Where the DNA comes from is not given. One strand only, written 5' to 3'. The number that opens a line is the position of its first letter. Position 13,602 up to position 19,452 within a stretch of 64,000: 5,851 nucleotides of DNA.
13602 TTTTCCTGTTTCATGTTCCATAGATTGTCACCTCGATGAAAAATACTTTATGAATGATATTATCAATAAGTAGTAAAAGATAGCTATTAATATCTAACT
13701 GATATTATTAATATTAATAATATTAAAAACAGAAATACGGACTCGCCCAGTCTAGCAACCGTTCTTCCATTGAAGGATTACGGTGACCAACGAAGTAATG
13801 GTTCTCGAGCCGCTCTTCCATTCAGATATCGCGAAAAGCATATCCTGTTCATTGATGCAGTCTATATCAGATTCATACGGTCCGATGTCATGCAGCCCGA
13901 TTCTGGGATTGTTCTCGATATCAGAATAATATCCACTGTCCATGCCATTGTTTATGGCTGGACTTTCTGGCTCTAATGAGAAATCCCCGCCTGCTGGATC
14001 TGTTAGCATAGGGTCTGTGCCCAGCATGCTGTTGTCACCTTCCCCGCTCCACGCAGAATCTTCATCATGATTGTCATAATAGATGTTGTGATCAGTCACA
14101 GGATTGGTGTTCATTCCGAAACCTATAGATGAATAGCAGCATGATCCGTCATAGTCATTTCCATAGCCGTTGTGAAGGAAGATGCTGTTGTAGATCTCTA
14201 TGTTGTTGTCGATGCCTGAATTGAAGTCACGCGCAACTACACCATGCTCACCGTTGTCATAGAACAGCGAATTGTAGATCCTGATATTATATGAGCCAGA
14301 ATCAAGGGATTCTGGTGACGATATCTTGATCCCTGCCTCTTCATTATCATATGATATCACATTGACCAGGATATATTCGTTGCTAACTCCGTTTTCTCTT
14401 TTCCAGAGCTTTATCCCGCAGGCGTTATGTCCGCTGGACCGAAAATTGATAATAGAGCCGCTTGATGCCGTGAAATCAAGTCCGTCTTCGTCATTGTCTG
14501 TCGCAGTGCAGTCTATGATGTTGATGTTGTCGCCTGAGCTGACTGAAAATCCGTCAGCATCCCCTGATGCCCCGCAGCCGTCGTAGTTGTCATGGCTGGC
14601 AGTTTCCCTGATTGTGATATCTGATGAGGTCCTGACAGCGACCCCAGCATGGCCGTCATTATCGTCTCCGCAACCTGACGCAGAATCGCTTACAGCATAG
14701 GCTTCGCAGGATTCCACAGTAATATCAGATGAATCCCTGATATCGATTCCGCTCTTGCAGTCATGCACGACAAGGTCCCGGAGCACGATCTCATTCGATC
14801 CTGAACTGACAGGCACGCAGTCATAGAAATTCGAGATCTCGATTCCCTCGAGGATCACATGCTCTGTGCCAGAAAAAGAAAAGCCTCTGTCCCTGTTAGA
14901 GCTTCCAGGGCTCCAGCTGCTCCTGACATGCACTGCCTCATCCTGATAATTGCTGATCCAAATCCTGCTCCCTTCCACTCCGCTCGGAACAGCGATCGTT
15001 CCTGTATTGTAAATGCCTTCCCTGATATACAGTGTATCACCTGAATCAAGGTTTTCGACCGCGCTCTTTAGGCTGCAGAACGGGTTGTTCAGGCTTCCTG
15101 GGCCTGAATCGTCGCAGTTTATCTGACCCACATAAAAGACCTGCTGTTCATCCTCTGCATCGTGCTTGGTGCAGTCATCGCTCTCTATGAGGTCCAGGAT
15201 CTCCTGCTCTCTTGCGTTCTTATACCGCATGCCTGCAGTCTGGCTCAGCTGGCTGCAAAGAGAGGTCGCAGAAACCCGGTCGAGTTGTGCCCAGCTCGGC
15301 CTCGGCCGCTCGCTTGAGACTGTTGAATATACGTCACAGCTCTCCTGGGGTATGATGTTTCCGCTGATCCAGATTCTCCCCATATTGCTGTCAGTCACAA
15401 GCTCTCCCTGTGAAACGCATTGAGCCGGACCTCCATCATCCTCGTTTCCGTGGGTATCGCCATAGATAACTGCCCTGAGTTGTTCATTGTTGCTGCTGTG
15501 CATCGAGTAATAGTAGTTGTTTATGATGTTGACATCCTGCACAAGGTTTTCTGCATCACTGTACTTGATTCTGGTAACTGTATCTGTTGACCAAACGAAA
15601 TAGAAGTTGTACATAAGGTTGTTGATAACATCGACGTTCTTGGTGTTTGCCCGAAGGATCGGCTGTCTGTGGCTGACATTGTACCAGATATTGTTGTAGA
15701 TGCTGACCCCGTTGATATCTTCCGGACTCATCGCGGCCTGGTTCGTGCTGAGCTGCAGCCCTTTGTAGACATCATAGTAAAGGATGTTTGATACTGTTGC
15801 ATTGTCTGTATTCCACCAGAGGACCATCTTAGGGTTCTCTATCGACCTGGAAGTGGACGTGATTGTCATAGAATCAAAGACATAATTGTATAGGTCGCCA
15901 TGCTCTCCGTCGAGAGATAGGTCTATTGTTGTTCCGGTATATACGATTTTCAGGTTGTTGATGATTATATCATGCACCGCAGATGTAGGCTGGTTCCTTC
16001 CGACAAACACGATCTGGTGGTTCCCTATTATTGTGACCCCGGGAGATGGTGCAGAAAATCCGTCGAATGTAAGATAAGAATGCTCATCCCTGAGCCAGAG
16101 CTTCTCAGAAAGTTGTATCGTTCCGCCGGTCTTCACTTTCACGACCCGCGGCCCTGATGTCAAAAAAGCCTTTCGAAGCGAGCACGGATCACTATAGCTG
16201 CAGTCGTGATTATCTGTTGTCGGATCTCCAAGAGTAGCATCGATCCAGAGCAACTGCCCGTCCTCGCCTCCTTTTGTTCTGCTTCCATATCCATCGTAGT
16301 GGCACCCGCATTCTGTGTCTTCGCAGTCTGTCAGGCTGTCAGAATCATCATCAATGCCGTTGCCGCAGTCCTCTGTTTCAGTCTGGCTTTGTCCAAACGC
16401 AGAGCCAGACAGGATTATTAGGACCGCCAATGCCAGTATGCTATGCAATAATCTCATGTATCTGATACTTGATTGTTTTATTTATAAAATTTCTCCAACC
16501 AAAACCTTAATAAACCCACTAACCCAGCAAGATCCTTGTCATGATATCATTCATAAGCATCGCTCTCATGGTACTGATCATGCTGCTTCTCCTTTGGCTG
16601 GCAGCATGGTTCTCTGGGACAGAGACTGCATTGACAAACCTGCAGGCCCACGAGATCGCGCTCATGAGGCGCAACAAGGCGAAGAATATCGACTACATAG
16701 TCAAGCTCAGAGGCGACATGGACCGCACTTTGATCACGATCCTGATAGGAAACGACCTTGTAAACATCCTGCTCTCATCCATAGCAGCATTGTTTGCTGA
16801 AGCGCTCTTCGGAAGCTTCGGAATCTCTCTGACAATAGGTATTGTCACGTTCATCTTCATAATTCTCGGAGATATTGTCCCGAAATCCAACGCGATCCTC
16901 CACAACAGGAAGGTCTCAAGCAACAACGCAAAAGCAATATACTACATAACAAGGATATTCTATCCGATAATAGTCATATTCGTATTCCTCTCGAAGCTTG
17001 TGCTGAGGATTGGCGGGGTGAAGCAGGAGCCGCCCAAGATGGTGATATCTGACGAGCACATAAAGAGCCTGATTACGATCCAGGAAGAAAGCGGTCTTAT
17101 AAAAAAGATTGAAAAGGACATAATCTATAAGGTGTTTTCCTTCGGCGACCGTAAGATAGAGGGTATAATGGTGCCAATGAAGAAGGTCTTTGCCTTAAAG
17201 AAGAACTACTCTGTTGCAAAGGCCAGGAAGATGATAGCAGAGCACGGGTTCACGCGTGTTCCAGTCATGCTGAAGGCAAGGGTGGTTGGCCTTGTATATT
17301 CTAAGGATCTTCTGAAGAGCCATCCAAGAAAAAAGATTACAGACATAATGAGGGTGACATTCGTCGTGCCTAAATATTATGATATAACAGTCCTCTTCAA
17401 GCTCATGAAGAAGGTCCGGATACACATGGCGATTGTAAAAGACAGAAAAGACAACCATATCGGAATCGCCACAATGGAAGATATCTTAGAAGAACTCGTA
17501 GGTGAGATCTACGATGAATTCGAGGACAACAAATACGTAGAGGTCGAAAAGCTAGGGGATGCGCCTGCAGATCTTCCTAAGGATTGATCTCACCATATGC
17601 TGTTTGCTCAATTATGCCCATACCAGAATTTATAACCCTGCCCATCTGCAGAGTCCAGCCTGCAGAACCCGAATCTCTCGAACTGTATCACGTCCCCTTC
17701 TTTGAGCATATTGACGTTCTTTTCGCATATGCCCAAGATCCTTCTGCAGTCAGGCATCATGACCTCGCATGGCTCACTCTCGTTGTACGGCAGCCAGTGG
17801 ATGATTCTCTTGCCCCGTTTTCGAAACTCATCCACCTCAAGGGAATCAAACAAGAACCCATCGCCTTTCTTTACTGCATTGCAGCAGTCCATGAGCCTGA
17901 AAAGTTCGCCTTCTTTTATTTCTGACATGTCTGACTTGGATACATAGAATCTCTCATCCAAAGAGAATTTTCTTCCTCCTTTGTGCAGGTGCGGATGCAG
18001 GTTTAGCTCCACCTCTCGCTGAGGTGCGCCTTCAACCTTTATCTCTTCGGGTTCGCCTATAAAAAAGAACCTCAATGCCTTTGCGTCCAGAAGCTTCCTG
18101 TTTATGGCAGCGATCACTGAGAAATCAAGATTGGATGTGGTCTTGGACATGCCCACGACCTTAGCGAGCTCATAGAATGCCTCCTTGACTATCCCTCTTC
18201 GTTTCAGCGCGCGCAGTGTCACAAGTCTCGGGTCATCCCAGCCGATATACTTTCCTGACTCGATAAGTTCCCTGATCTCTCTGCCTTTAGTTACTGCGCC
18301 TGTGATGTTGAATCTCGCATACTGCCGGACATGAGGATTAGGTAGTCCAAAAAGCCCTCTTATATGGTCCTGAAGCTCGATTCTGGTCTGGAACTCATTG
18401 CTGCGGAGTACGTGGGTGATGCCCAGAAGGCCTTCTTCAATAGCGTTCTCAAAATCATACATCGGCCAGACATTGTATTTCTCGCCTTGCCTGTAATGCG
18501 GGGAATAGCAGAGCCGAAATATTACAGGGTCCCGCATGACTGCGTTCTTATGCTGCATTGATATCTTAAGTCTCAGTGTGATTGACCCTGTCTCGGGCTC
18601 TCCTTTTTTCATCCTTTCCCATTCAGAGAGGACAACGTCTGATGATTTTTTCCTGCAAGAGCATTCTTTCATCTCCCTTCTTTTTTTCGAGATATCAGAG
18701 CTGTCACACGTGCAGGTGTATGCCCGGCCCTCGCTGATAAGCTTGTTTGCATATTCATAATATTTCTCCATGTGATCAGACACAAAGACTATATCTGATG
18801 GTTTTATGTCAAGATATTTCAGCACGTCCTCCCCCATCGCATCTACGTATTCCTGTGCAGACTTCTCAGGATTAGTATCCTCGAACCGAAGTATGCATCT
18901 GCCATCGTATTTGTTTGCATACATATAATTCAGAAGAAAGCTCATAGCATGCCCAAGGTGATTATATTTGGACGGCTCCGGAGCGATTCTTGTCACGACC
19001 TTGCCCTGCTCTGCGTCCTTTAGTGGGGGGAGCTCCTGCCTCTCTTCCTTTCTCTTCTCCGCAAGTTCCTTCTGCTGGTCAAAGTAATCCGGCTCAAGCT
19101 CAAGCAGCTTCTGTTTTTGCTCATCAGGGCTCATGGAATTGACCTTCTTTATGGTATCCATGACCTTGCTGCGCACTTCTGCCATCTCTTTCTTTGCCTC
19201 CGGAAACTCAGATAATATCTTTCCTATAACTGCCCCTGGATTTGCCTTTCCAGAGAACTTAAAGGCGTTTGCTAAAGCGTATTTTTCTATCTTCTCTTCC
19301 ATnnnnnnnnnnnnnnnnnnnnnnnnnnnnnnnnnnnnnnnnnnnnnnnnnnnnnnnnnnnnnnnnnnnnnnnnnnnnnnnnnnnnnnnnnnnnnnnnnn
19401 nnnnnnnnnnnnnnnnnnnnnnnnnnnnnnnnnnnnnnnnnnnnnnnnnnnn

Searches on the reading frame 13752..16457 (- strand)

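Call 44: search_protein_families(library=pfam, proteins=[window:13752-16457:-], max_evalue=0.00001)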
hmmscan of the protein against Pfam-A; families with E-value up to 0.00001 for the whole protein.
window:13752-16457:- (901 aa): 2 families
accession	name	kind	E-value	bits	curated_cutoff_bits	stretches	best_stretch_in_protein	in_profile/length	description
PF13229.12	Beta_helix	-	5.3e-13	49.3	25.9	1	520-668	20-151/158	Right handed beta helix region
PF17161.10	DUF5123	-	6.7e-06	27.7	35.1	1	726-835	2-105/113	Domain of unknown function (DUF5123)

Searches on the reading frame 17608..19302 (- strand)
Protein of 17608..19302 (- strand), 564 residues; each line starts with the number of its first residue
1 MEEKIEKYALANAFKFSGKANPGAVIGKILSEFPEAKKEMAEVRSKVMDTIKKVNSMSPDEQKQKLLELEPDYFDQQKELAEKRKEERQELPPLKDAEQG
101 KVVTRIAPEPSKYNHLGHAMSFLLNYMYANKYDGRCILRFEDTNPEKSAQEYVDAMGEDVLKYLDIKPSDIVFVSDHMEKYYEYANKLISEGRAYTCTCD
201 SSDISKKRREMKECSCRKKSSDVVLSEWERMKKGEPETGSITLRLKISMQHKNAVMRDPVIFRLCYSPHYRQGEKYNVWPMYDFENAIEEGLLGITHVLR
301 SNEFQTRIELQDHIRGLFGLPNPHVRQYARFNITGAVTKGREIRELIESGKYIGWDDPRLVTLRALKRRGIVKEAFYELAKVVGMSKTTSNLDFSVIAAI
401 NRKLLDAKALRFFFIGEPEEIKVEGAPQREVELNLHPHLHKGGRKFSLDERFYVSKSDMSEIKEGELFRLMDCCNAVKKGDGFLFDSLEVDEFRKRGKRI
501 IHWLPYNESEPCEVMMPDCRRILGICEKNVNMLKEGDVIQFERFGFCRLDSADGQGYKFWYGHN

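Call 44: search_protein_families(library=pfam, proteins=[window:17608-19302:-], max_evalue=0.00001)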
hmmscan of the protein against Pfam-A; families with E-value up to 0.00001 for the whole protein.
window:17608-19302:- (564 aa): 3 families
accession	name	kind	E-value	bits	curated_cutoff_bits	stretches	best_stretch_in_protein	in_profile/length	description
PF00749.27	tRNA-synt_1c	-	6.6e-75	252.4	23.4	1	101-406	1-313/314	tRNA synthetases class I (E and Q), catalytic domain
PF03950.23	tRNA-synt_1c_C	-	8.7e-11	42.4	23.9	1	409-476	1-71/91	tRNA synthetases class I (E and Q), anti-codon binding domain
PF20974.2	tRNA-synt_1c_C2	-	1.4e-09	38.9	23.9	1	500-550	1-69/69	tRNA synthetases class I (E and Q), anti-codon binding domain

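Call 83: list_cluster_members(proteins=[window:17608-19302:-, window:59464-61047:+, window:61044-62000:+, window:61997-63610:+, window:56078-57667:+, window:57664-58578:-, window:45531-47549:-])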
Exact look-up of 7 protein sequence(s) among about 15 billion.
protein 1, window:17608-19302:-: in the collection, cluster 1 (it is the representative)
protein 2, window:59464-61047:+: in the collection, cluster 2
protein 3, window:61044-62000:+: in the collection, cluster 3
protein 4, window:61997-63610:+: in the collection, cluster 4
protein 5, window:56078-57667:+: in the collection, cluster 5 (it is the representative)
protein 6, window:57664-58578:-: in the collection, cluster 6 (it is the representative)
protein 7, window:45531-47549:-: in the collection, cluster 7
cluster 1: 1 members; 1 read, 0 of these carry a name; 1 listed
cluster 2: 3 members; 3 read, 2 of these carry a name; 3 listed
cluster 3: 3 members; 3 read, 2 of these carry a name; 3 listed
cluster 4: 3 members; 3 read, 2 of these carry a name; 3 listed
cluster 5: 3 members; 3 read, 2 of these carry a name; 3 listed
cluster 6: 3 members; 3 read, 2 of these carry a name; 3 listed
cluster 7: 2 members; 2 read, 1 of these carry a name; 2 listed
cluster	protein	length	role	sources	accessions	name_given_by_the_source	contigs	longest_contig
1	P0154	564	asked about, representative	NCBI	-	-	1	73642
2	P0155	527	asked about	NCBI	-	-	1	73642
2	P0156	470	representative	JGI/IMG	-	transitional endoplasmic reticulum ATPase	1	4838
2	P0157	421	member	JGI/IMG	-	transitional endoplasmic reticulum ATPase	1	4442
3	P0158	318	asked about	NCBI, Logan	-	-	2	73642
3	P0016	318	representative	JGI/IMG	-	hypothetical protein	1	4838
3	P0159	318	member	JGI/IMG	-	hypothetical protein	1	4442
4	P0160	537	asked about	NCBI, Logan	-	-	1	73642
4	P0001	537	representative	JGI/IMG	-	hypothetical protein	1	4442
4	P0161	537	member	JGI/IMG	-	hypothetical protein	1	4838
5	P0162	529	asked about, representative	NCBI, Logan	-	-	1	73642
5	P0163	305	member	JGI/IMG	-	hypothetical protein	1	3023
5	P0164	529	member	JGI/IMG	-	serine/threonine protein kinase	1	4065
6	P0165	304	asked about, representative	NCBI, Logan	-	-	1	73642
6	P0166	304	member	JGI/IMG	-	antitoxin component of MazEF toxin-antitoxin module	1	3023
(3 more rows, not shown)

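Call 100: search_protein_families(library=ncbifam, proteins=[window:17608-19302:-], max_evalue=0.00001)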
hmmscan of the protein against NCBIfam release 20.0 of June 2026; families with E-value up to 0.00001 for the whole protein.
window:17608-19302:- (564 aa): 10 families
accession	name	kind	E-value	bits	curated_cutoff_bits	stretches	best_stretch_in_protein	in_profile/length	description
NF003169.0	PRK04156.1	equivalog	1.3e-171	572.1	516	1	1-564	5-567/567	glutamate--tRNA ligase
TIGR00463.1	gltX_arch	equivalog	3.2e-162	540.9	401.75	1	2-563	2-559/560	glutamate--tRNA ligase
NF011291.0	PRK14703.1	equivalog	2.1e-88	297.4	681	1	94-471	24-412/769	glutamine--tRNA ligase/YqeY domain fusion protein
TIGR00440.1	glnS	equivalog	1e-83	282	425.8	1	102-491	1-399/524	glutamine--tRNA ligase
TIGR00464.1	gltX_bact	equivalog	3.6e-27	95.4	289.95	1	101-305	1-208/470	glutamate--tRNA ligase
NF004315.1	PRK05710.1-4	equivalog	5.8e-20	71.8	250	1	104-325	1-234/274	tRNA glutamyl-Q(34) synthetase GluQRS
NF004314.0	PRK05710.1-3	equivalog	9.8e-18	64.5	256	1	99-324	4-218/297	tRNA glutamyl-Q(34) synthetase GluQRS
TIGR03838.1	queuosine_YadB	equivalog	5e-16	58.9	276.7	1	103-325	2-216/272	tRNA glutamyl-Q(34) synthetase GluQRS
NF004312.0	PRK05710.1-1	equivalog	2.2e-11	43.7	453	1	97-222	9-133/306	tRNA glutamyl-Q(34) synthetase GluQRS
NF004313.0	PRK05710.1-2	equivalog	2.6e-11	43.3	380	1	101-324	4-227/299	tRNA glutamyl-Q(34) synthetase GluQRS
